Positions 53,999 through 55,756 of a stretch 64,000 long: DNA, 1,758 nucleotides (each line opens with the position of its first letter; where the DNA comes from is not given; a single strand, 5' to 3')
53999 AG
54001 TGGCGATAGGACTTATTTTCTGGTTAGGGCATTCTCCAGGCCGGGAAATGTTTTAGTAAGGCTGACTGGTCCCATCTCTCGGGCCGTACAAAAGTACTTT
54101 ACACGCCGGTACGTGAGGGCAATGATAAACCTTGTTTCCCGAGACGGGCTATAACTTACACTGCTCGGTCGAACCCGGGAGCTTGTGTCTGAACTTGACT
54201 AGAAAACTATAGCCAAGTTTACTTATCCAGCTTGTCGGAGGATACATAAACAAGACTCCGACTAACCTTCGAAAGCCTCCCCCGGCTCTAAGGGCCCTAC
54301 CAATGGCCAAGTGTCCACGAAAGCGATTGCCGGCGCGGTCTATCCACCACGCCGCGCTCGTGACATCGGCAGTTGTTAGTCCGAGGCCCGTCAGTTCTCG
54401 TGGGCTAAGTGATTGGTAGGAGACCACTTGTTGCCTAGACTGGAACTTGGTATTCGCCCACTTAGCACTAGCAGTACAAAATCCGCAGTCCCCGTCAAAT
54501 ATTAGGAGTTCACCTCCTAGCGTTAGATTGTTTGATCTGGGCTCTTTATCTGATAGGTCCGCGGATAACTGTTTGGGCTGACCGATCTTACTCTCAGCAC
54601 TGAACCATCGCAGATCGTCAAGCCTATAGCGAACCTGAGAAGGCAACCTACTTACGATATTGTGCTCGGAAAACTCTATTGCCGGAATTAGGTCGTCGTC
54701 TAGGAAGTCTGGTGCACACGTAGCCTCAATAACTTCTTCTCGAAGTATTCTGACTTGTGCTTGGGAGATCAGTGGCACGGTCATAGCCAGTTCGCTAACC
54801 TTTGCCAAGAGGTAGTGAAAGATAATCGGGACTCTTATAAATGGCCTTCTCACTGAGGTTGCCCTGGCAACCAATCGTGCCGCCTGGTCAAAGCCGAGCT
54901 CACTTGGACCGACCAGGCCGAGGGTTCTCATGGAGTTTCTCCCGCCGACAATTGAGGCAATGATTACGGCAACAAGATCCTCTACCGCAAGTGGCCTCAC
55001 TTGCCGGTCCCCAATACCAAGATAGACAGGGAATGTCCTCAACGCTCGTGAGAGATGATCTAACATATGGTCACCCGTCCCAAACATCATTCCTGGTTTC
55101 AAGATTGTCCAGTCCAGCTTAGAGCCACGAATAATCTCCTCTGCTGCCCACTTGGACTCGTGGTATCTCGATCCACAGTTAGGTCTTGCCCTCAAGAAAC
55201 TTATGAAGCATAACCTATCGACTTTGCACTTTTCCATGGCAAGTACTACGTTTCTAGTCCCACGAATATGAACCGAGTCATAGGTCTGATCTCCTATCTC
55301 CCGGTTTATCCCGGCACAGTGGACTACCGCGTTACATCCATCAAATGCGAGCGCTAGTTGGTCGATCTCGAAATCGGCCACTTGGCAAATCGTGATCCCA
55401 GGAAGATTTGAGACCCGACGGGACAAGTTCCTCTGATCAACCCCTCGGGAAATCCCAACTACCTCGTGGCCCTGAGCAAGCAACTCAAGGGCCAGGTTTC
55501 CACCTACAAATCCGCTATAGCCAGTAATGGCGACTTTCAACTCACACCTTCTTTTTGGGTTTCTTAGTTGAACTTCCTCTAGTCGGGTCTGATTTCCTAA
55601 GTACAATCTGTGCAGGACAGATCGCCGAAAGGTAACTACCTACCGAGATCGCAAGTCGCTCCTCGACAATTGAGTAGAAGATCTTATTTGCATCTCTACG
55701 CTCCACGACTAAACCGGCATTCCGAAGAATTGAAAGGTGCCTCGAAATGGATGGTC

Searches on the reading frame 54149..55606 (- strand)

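Call 79: search_protein_families(library=pfam, proteins=[window:54149-55606:-], max_evalue=0.00001)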
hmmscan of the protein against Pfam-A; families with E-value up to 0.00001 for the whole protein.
window:54149-55606:- (485 aa): 4 families
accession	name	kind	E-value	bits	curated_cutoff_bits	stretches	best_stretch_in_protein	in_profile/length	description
PF13460.12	NAD_binding_10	-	2.2e-18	67.2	27.2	1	31-174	3-146/184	NAD(P)H-binding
PF01370.27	Epimerase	-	6.2e-16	59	20.9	1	25-217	1-223/240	NAD dependent epimerase/dehydratase family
PF04134.17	DCC1-like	-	9.2e-11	43.4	27.8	1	368-478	1-112/113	DCC1-like thiol-disulfide oxidoreductase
PF01073.25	3Beta_HSD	-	1.7e-10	40.8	22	1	26-137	1-116/280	3-beta hydroxysteroid dehydrogenase/isomerase family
